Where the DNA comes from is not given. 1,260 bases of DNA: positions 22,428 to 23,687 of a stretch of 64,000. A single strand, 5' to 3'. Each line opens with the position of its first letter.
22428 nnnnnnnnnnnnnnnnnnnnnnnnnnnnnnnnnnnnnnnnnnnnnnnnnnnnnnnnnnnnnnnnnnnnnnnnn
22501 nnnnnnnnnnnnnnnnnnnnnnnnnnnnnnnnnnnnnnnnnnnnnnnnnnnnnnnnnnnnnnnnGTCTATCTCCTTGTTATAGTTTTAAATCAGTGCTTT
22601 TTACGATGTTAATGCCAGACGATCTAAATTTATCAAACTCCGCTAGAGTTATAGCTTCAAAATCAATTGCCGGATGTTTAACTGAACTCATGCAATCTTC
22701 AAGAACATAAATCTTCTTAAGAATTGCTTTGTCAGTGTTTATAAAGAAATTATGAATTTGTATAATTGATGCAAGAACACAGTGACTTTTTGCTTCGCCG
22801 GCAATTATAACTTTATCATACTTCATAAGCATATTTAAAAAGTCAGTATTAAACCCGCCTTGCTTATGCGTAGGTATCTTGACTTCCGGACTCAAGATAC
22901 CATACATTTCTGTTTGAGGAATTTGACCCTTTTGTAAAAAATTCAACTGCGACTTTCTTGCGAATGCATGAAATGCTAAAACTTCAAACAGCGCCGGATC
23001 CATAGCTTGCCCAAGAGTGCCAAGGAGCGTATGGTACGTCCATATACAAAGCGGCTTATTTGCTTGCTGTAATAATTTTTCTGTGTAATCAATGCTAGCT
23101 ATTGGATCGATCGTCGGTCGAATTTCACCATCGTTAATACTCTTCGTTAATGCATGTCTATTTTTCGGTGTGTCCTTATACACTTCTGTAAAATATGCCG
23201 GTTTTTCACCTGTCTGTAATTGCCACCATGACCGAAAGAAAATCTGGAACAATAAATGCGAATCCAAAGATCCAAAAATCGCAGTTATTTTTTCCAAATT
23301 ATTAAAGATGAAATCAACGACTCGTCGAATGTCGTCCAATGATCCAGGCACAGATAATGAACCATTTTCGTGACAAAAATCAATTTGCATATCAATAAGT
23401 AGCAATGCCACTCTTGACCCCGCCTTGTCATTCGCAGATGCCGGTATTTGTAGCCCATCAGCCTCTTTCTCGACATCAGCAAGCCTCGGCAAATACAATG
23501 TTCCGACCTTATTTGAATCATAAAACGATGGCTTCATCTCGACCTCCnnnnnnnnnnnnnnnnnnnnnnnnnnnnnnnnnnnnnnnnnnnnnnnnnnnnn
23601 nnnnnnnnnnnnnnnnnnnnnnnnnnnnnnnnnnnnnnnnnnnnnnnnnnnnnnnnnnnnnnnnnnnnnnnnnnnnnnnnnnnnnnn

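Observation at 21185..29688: NAD+ salvage / ADP-ribose processing gene set (PncA-like, NadE, macro, Nudix)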

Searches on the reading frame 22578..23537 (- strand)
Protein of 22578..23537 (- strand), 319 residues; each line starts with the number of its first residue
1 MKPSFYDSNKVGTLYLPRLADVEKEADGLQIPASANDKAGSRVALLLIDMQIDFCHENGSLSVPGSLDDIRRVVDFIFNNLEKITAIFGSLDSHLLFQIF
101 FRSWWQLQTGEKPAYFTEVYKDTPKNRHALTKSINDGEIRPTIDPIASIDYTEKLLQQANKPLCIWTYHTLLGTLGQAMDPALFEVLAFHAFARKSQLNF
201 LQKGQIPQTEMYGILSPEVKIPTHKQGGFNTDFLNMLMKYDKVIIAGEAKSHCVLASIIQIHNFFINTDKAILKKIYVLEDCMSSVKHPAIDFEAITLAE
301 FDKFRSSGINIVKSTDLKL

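Call 3: search_protein_families(library=pfam, proteins=[window:22578-23537:-], max_evalue=0.01)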
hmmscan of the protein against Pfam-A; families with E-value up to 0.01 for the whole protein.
window:22578-23537:- (319 aa): 1 family
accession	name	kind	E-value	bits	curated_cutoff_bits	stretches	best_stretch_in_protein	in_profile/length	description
PF00857.26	Isochorismatase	-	1.3e-05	25.8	27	0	218-289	88-154/175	Isochorismatase domain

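Call 4: search_protein_families(library=ncbifam, proteins=[window:22578-23537:-], max_evalue=0.01)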
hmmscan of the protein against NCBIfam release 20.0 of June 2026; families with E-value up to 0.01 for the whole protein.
window:22578-23537:- (319 aa): 1 family
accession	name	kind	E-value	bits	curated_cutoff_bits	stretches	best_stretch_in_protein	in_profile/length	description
NF008623.0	PRK11609.1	equivalog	0.0028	17.5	174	0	43-94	4-54/213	bifunctional nicotinamidase/pyrazinamidase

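Call 6: search_protein_families(library=phrogs, proteins=[window:22578-23537:-], max_evalue=0.01)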
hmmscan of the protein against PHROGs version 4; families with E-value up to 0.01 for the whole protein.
window:22578-23537:- (319 aa): 1 family
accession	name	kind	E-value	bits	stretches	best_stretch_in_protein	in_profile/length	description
phrog_19305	-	unknown function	0.00053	20.9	1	44-94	5-56/199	-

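Call 11: search_solved_structures(query=window:22578-23537:-, max_evalue=1, show_alignments=2)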
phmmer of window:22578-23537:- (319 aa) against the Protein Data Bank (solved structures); distinct sequences matched with E-value up to 1: 2.
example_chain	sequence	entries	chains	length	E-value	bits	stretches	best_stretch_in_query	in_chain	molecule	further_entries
3pl1_A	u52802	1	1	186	0.33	13.4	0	44-79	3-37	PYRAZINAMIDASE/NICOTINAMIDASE PNCA (PZase)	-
1ilw_A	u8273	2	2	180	0.53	12.7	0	44-103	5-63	180 aa long hypothetical Pyrazinamidase/nicotinamidase | 180aa long hypothetical Pyrazinamidase/Nicotinamidase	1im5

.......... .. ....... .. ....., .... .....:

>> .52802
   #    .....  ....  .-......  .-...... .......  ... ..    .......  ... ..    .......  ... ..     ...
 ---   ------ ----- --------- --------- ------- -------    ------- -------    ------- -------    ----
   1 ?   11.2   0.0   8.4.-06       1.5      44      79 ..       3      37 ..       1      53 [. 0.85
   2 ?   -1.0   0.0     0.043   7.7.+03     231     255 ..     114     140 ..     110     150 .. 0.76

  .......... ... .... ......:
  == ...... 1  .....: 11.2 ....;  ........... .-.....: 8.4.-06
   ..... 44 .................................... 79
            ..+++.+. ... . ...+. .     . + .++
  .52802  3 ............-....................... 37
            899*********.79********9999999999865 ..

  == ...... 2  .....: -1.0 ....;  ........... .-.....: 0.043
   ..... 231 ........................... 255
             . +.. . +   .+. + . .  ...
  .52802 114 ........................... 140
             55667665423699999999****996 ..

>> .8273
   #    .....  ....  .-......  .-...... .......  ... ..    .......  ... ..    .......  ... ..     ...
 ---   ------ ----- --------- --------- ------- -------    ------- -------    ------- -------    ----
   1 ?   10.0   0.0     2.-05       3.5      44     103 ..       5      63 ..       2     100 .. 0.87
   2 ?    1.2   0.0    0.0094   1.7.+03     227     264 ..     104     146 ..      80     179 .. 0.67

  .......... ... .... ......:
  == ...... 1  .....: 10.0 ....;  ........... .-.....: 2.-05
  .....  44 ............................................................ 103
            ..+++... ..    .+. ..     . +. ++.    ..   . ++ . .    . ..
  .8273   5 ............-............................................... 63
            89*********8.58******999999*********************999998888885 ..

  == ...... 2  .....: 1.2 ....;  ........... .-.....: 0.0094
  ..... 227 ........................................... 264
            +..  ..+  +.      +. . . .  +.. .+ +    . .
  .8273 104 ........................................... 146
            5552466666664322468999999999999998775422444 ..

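Call 15: find_related_loci(query=window:22578-23537:-, collection=viral_contigs, flank=10000)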
Query window:22578-23537:- (319 aa) in viral_contigs; peptide patterns used: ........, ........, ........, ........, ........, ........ (x = any residue, [..] = any of these).
8 stretches matched a pattern; 2 encode a relative of the query (tblastn E <= 1e-3); 2 distinct loci.
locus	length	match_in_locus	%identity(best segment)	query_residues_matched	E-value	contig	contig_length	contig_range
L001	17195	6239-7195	77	1-319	2e-176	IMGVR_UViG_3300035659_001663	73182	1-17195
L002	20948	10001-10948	72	2-319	5e-162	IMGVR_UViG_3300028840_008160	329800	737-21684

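Call 20: search_protein_families(library=pfam, proteins=[L002:4827-6038:+, L001:5517-6242:+, L002:12367-12753:+, L002:2095-2571:-, L002:1325-2098:-, L002:13435-14259:-, L002:14325-15263:+, L002:2574-3116:-, L002:9995-10957:+, L002:10987-11769:+], max_evalue=0.01)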
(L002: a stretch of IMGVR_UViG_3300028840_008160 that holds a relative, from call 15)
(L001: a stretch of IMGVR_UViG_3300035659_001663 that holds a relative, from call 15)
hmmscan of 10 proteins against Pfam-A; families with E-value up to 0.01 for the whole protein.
L002:4827-6038:+ (403 aa): 2 families
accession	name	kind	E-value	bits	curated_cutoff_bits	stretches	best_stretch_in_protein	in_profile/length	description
PF04095.22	NAPRTase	-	1.1e-46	159.9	20.8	1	170-398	2-234/239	Nicotinate phosphoribosyltransferase (NAPRTase) family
PF17767.7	NAPRTase_N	-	7.4e-29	101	32.6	1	17-135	1-124/125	Nicotinate phosphoribosyltransferase (NAPRTase) N-terminal domain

L001:5517-6242:+ (241 aa): 2 families
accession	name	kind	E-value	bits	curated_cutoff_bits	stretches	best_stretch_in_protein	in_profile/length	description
PF14279.12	HNH_5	-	1.5e-08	34.9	27.5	1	83-114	13-44/56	HNH endonuclease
PF01844.29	HNH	-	8.7e-07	29.4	21.4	1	82-114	13-45/47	HNH endonuclease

L002:12367-12753:+ (128 aa): 0 families

L002:2095-2571:- (158 aa): 0 families

L002:1325-2098:- (257 aa): 1 family
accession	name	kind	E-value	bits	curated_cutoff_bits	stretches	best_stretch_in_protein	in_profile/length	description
PF13186.11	SPASM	-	6e-08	33.3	21.5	1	197-252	11-67/67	Iron-sulfur cluster-binding domain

L002:13435-14259:- (274 aa): 0 families

L002:14325-15263:+ (312 aa): 1 family
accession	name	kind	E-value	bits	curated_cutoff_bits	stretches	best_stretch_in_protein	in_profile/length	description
PF01734.28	Patatin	-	5.3e-17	63.1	27.7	1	7-187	3-180/191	Patatin-like phospholipase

L002:2574-3116:- (180 aa): 1 family
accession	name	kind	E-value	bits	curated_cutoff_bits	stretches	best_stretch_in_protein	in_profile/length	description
PF00293.34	NUDIX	-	0.0023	18.4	21.1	1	65-146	25-108/134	NUDIX domain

L002:9995-10957:+ (320 aa): 1 family
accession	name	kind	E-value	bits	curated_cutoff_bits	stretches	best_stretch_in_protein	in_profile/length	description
PF00857.26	Isochorismatase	-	7.9e-05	23.3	27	0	226-287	97-153/175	Isochorismatase domain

L002:10987-11769:+ (260 aa): 1 family
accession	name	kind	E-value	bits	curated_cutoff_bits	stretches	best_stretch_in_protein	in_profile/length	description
PF00092.34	VWA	-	5.9e-05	23.8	23.8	1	62-224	4-159/174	von Willebrand factor type A domain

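Call 26: find_homologous_proteins(query=window:22578-23537:-, max_evalue=0.001)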
Query window:22578-23537:- (319 aa): 1520 proteins with E <= 0.001 among 2482 candidates; the best 120 are listed.
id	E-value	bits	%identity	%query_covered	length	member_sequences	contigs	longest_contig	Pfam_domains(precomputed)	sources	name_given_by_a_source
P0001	3.0e-212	721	100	100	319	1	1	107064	PF00857.27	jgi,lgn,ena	-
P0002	2.5e-170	584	77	100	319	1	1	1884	PF00857.27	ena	-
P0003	3.9e-165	567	76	100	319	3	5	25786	PF00857.27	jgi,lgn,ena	-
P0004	1.5e-160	552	75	100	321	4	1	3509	PF00857.27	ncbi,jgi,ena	-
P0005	1.6e-157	542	75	99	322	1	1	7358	PF00857.27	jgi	jgi:nicotinamidase/pyrazinamidase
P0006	1.3e-156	539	72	100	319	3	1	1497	PF00857.27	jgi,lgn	jgi:nicotinamidase-related amidase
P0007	2.1e-153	528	71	99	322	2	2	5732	PF00857.27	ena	-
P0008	1.2e-152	526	70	99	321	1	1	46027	-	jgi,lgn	jgi:nicotinamidase-related amidase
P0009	2.0e-152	525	72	100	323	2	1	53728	PF00857.27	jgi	-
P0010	1.5e-151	522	70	99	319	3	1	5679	PF00857.27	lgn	-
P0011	1.7e-151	522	71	100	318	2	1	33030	-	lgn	-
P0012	2.2e-150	518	70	100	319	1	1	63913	PF00857.27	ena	-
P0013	3.2e-150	518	70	99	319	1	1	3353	PF00857.27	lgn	-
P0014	6.3e-149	513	70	99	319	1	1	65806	-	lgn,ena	-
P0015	5.0e-143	494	69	99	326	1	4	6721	-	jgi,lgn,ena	-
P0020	3.4e-115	403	57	100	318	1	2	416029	PF00857.27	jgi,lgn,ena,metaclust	metaclust:\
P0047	4.2e-89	317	48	98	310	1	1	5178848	-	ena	-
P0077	6.3e-83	297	46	98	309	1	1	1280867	-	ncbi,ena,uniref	ncbi:hypothetical protein [Candidatus Leptofilum sp.]|uniref:hypothetical protein n=1 Tax=Candidatus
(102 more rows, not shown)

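Call 27: find_encoding_contigs(protein=P0020, flank=10000, max_places=2)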
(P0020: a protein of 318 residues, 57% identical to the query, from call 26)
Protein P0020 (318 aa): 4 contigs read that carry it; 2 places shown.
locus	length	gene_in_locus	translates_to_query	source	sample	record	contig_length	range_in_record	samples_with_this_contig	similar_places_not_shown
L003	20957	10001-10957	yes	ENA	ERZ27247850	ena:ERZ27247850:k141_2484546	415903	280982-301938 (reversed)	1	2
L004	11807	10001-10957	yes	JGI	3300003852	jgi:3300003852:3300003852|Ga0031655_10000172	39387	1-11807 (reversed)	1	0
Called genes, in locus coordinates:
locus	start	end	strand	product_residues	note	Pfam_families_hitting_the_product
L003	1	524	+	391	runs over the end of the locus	PF17767:NAPRTase_N, PF04095:NAPRTase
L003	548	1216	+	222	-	-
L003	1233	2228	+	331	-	-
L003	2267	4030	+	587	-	PF00691:OmpA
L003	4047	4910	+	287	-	PF00528:BPD_transp_1 (weak)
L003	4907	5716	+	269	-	PF00005:ABC_tran, PF13304:AAA_21 (faint)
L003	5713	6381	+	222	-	PF22175:Ogg-HhH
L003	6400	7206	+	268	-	-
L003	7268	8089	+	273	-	PF13672:PP2C_2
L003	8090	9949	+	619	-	PF00069:Pkinase (weak)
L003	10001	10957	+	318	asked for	PF00857:Isochorismatase (faint)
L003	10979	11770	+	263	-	-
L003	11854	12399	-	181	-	-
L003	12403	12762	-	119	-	-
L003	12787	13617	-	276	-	-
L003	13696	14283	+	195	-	-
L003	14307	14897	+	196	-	-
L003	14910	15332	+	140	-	-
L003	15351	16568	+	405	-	-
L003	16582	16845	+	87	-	-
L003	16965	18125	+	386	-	PF09511:RNA_lig_T4_1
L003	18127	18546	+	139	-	-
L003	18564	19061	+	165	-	-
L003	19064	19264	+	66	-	-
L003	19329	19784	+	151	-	-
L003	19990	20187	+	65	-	-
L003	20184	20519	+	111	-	-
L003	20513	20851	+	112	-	PF00166:Cpn10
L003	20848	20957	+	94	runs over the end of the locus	-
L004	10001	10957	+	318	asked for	PF00857:Isochorismatase (faint)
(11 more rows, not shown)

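Call 28: find_encoding_contigs(protein=P0047, flank=8000, max_places=2)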
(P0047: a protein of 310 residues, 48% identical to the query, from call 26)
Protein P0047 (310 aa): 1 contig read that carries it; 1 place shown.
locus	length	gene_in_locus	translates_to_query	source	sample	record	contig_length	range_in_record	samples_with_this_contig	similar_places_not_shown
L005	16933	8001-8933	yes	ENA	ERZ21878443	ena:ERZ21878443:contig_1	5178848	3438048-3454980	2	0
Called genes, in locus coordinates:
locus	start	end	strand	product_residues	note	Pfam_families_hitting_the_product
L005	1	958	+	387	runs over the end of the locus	PF12704:MacB_PCD, PF02687:FtsX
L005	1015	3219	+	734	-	PF02743:dCache_1, PF22673:MCP-like_PDC_1, PF17201:Cache_3-Cache_2 (weak), PF00512:HisKA (weak), PF02518:HATPase_c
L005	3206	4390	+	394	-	PF00072:Response_reg, PF00211:Guanylate_cyc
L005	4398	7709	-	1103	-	PF00515:TPR_1 (weak), PF07719:TPR_2 (weak), PF12895:ANAPC3 (weak), PF13414:TPR_11, PF13432:TPR_16, PF13414:TPR_11 (weak), PF13414:TPR_11, PF00211:Guanylate_cyc, +10 more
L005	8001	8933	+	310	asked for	-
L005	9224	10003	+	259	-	PF00092:VWA (weak)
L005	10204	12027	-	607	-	PF13844:Glyco_transf_41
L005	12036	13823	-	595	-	PF13844:Glyco_transf_41 (weak)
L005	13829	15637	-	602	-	PF13844:Glyco_transf_41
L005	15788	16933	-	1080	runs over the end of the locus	PF02203:TarH, PF12729:4HB_MCP_1, PF18947:HAMP_2, PF00672:HAMP (faint), PF18947:HAMP_2, PF00989:PAS (faint), PF18947:HAMP_2, PF00015:MCPsignal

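Call 29: find_encoding_contigs(protein=P0077, flank=8000, max_places=2)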
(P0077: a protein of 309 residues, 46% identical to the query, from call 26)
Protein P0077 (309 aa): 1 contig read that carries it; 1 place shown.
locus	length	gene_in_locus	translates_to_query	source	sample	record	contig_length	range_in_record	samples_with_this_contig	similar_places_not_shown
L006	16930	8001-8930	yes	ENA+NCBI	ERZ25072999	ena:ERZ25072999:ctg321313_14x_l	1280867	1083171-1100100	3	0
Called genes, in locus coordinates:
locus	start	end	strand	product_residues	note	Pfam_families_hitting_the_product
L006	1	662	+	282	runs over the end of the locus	-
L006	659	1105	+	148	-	PF04234:CopC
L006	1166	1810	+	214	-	PF01470:Peptidase_C15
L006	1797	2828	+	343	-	PF25174:Beta-prop_THOC3 (faint), PF07676:PD40 (faint), PF26549:Tricorn_N, PF26550:Tricorn_2nd, PF00930:DPPIV_N, PF26549:Tricorn_N (weak)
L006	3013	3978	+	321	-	PF25852:DUF6242_C (faint), PF14870:PSII_BNR (faint), PF15902:Sortilin-Vps10 (faint), PF02012:BNR (faint)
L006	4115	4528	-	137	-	-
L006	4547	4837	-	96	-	-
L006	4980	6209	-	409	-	-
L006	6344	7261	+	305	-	PF03781:FGE-sulfatase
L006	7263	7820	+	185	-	PF01022:HTH_5, PF12840:HTH_20, PF09860:DUF2087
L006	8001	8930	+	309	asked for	-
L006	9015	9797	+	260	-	-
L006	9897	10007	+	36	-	-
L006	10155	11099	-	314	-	PF01548:DEDD_Tnp_IS110, PF02371:Transposase_20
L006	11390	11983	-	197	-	PF00574:CLP_protease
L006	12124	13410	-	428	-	PF03952:Enolase_N, PF00113:Enolase_C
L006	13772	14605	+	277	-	PF13612:DDE_Tnp_1_3, PF01609:DDE_Tnp_1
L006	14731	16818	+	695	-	PF00989:PAS (faint), PF13185:GAF_2, PF01590:GAF, PF13492:GAF_3, PF08448:PAS_4 (weak), PF13426:PAS_9 (weak), PF00512:HisKA, PF02518:HATPase_c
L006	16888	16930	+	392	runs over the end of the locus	PF00266:Aminotran_5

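Call 32: search_solved_structures(query=A2, max_evalue=0.01, show_alignments=2)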
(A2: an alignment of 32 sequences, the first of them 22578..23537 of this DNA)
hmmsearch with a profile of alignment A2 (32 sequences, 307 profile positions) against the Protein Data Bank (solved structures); distinct sequences matched with E-value up to 0.01: 4.
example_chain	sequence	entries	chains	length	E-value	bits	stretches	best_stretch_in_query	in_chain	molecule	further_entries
2h0r_A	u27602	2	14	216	5.4e-07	32.2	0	43-106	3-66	Nicotinamidase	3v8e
3pl1_A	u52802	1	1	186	3e-05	26.5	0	43-94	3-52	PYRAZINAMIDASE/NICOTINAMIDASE PNCA (PZase)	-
3irv_A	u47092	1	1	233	0.00016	24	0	41-80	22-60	CYSTEINE HYDROLASE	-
1ilw_A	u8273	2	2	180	0.0027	20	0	42-101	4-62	180 aa long hypothetical Pyrazinamidase/nicotinamidase | 180aa long hypothetical Pyrazinamidase/Nicotinamidase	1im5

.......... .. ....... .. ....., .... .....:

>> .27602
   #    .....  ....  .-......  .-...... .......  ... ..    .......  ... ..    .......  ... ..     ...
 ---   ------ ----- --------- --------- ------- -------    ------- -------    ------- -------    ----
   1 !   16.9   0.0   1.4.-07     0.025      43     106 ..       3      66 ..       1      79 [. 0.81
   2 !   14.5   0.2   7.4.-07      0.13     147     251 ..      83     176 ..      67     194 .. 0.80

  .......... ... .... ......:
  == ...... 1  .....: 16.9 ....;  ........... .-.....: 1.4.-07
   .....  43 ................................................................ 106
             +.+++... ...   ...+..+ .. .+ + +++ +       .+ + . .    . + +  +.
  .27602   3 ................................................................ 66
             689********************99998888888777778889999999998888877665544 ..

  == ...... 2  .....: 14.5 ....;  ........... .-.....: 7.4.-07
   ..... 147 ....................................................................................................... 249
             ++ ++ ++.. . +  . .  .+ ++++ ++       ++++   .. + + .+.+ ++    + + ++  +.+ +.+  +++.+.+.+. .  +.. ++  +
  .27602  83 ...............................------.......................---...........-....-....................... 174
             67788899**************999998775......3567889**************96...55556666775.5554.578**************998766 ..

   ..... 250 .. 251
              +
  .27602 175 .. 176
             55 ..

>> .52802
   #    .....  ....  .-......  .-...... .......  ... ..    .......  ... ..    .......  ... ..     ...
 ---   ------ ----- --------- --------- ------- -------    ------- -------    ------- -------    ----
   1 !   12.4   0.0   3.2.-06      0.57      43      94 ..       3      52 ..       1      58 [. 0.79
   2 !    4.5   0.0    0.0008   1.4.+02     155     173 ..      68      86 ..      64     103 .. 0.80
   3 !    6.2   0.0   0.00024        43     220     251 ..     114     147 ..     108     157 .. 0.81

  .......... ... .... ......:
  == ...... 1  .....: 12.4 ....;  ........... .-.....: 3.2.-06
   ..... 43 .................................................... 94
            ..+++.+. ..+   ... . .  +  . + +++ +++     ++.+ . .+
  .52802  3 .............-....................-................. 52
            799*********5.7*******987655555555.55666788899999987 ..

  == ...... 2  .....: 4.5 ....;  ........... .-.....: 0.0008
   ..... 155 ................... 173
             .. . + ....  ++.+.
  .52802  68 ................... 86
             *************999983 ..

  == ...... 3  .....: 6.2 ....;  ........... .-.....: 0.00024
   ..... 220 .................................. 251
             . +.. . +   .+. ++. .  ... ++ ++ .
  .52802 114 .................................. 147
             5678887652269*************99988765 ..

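Call 38: search_protein_families(library=padloc, proteins=[window:22578-23537:-], max_evalue=0.01)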
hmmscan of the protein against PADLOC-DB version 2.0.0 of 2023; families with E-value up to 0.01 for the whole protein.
window:22578-23537:- (319 aa): 0 families

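Call 39: predict_structure(alignment_id=A2)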
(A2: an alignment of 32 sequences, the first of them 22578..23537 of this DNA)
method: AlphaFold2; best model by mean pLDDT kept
length: 319 residues; sequences in the alignment: 32
mean_pLDDT: 94.5   pTM: 0.91
mean pLDDT of the five models: 94.5, 94.5, 92.2, 88.2, 88.0
residues with pLDDT >= 90: 283; 70-90: 36; 50-70: 0; < 50: 0
segments of 3 or more residues with pLDDT < 50: none
pLDDT, mean of each block of 10 residues (from residue 1): 93 97 97 97 97 94 96 98 97 92 96 95 94 97 93 92 93 94 98 96 87 90 88 93 97 94 95 97 90 93 98 96
secondary structure, 60 per line:
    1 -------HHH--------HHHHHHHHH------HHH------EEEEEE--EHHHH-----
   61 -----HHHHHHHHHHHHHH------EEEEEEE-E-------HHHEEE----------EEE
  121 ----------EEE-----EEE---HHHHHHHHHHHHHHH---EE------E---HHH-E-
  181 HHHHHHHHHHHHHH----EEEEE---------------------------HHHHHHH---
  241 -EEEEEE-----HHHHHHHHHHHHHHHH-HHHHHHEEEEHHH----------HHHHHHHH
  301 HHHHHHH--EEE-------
elements in order: H19-27 E43-48 H52-55 H66-79 E86-92 E105-107 E118-120 E131-133 E139-141 H145-159 H181-194 E199-203 H231-237 E242-247 H253-268 H270-275 E276-279 H293-307 E310-312
